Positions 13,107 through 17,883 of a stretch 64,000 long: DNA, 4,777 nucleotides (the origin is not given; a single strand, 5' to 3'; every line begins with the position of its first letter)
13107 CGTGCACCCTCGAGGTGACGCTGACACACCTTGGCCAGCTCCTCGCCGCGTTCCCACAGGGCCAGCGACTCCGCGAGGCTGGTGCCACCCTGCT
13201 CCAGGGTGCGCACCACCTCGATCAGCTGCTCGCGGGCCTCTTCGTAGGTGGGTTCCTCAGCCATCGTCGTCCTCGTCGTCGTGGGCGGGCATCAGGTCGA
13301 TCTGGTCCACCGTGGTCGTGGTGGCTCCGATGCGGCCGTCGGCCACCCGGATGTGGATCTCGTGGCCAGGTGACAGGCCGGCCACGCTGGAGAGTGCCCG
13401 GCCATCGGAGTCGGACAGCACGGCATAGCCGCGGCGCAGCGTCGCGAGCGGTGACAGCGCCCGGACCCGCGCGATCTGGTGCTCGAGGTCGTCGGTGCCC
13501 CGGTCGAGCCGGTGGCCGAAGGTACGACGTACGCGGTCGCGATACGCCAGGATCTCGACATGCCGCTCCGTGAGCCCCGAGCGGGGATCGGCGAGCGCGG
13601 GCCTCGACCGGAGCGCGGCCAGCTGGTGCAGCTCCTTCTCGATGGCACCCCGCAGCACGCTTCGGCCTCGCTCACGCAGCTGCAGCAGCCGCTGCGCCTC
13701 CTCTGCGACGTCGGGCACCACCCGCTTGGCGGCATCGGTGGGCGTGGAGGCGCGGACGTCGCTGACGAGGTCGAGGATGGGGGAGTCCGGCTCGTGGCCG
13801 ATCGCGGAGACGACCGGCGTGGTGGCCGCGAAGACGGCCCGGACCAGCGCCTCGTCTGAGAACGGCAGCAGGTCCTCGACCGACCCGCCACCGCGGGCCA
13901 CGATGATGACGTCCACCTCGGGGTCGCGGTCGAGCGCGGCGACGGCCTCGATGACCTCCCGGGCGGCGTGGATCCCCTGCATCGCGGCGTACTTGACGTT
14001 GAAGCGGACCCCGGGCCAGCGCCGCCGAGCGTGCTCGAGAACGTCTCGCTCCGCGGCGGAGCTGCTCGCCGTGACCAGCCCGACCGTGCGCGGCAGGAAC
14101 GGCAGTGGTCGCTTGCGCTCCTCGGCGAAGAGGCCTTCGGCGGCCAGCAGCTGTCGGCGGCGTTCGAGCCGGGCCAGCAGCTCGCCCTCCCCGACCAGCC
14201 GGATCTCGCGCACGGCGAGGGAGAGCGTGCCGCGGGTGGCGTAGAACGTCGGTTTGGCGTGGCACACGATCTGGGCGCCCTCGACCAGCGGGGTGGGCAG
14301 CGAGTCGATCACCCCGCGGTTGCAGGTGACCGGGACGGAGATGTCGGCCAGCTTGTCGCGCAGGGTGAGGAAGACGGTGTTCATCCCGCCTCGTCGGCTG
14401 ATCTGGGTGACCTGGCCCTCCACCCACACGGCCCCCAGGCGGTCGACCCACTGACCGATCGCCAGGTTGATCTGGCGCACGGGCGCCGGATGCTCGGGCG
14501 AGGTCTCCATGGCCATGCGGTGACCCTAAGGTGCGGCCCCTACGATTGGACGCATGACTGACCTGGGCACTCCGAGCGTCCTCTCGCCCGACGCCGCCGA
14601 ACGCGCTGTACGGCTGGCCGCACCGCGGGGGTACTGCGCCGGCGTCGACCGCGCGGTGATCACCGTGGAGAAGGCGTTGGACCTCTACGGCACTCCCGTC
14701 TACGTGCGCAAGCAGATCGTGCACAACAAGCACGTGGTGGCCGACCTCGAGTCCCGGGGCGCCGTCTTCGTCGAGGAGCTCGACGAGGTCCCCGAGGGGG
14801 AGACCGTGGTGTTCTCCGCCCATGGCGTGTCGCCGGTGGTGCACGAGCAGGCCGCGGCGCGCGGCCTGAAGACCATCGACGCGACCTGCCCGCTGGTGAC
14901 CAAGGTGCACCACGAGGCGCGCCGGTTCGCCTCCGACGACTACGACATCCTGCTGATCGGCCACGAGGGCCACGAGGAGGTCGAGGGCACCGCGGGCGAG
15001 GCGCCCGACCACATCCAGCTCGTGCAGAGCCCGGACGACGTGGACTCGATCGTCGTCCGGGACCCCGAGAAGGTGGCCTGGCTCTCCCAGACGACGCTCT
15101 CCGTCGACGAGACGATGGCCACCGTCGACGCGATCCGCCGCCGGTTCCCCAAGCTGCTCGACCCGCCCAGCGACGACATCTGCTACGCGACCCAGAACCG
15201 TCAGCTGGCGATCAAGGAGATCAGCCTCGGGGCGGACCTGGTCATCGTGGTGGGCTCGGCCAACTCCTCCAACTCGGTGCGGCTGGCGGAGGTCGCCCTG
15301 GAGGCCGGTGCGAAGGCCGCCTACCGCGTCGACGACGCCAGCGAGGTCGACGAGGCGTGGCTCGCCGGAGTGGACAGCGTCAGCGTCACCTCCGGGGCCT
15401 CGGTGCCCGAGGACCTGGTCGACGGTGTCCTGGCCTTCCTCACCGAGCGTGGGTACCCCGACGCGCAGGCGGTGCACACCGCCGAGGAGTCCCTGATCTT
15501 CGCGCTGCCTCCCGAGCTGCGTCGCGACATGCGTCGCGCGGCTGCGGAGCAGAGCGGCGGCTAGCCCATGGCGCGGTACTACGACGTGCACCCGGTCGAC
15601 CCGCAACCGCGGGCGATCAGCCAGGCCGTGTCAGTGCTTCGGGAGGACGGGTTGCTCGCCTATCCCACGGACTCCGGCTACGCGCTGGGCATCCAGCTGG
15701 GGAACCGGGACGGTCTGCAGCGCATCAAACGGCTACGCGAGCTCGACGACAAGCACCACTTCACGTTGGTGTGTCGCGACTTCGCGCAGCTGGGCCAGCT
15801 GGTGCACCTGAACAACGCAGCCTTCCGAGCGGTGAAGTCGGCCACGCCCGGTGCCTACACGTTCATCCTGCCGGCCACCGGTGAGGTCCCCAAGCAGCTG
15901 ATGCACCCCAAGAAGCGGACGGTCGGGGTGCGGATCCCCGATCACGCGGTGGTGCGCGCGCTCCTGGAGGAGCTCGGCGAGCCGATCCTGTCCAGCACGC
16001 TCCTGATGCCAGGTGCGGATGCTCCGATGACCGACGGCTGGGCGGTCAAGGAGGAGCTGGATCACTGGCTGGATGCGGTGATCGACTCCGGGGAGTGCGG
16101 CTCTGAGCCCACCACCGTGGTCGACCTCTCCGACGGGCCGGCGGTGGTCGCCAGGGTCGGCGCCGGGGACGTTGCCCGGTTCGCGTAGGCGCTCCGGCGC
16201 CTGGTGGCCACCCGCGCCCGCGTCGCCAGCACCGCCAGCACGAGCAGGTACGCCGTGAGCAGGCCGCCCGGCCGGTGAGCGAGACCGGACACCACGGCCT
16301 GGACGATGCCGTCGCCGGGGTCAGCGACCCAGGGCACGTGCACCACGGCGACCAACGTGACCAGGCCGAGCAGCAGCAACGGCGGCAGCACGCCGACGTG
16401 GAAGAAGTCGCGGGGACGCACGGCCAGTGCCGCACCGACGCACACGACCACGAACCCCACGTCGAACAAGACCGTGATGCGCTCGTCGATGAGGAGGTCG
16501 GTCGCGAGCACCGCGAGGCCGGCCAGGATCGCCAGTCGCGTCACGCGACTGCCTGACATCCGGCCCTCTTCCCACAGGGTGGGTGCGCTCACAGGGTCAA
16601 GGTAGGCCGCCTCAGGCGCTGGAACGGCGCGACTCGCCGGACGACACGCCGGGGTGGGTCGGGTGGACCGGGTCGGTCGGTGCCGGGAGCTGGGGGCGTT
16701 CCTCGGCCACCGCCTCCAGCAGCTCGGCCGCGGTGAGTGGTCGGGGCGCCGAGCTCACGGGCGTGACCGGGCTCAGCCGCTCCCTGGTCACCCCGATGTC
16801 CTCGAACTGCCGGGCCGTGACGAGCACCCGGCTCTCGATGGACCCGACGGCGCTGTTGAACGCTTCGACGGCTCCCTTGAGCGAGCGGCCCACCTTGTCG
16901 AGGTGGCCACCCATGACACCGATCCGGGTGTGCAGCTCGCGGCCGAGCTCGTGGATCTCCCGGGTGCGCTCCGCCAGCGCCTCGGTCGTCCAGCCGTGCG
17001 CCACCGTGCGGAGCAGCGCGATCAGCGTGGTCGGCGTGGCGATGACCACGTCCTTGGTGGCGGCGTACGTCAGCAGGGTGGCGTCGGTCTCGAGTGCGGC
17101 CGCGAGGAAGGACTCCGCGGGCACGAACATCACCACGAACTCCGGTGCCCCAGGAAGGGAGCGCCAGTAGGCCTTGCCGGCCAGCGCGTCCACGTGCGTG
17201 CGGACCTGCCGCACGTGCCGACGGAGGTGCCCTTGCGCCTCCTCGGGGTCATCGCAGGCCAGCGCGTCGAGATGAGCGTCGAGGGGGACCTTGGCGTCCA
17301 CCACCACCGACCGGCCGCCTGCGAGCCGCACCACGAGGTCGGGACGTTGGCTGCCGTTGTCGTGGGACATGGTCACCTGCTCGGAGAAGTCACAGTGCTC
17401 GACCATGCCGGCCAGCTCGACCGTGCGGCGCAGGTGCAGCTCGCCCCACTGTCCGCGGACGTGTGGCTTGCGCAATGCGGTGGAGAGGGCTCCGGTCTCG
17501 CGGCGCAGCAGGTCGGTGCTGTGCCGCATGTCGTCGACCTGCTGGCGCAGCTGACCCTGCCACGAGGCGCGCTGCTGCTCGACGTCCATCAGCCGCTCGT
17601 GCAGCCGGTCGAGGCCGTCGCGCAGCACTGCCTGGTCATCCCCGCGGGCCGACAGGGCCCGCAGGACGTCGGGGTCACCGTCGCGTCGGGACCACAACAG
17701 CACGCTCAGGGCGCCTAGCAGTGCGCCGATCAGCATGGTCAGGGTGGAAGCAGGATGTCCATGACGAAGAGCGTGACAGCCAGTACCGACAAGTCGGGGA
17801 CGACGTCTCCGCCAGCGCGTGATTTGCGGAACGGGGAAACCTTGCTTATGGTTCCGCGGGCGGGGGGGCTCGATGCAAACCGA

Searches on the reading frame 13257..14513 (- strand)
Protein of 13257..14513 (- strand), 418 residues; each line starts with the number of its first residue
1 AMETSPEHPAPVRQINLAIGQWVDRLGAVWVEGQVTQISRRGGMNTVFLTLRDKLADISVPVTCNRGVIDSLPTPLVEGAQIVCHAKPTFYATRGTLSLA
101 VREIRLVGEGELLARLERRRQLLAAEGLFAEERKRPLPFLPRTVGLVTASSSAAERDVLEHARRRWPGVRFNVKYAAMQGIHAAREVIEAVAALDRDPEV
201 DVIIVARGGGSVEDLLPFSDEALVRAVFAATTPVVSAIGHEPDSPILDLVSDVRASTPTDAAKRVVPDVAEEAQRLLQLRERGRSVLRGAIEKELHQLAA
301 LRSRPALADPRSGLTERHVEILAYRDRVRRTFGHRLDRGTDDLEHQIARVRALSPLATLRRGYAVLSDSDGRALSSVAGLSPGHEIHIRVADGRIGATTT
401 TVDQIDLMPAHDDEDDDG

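Call 56: search_protein_families(library=pfam, proteins=[window:13257-14513:-], max_evalue=0.0001)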
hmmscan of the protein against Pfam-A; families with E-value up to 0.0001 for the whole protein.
window:13257-14513:- (418 aa): 3 families
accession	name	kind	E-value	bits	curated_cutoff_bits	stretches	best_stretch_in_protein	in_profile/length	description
PF02601.20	Exonuc_VII_L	-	3.6e-77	260.4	35.9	2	128-328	1-199/315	Exonuclease VII, large subunit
PF13742.12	tRNA_anti_2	-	2.6e-16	60.1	27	1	11-105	2-95/95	OB-fold nucleic acid binding domain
PF01336.31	tRNA_anti-codon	-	1.4e-06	28.6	27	1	29-106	1-74/75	OB-fold nucleic acid binding domain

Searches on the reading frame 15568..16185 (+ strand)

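Call 56: search_protein_families(library=pfam, proteins=[window:15568-16185:+], max_evalue=0.0001)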
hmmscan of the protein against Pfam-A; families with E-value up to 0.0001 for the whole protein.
window:15568-16185:+ (206 aa): 1 family
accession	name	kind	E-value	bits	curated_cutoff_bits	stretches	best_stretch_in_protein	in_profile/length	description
PF01300.24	Sua5_yciO_yrdC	-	1.1e-39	136.2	25.1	1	23-198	2-178/178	Telomere recombination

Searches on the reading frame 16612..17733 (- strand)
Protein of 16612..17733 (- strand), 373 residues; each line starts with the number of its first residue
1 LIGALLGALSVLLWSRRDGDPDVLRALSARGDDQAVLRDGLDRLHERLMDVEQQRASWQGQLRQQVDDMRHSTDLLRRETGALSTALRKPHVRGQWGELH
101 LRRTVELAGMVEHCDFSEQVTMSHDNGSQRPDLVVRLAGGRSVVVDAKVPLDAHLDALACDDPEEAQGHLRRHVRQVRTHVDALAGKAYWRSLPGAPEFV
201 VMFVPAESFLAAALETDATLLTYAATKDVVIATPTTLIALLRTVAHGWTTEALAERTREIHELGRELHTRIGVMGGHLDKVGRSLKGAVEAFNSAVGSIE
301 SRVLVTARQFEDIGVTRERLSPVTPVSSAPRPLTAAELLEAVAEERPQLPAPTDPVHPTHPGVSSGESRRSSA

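Call 56: search_protein_families(library=pfam, proteins=[window:16612-17733:-], max_evalue=0.0001)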
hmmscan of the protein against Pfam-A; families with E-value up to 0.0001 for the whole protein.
window:16612-17733:- (373 aa): 1 family
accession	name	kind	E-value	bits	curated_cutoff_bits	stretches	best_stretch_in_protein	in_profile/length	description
PF02646.22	RmuC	-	1.3e-91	307.2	26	1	37-318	10-289/291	RmuC family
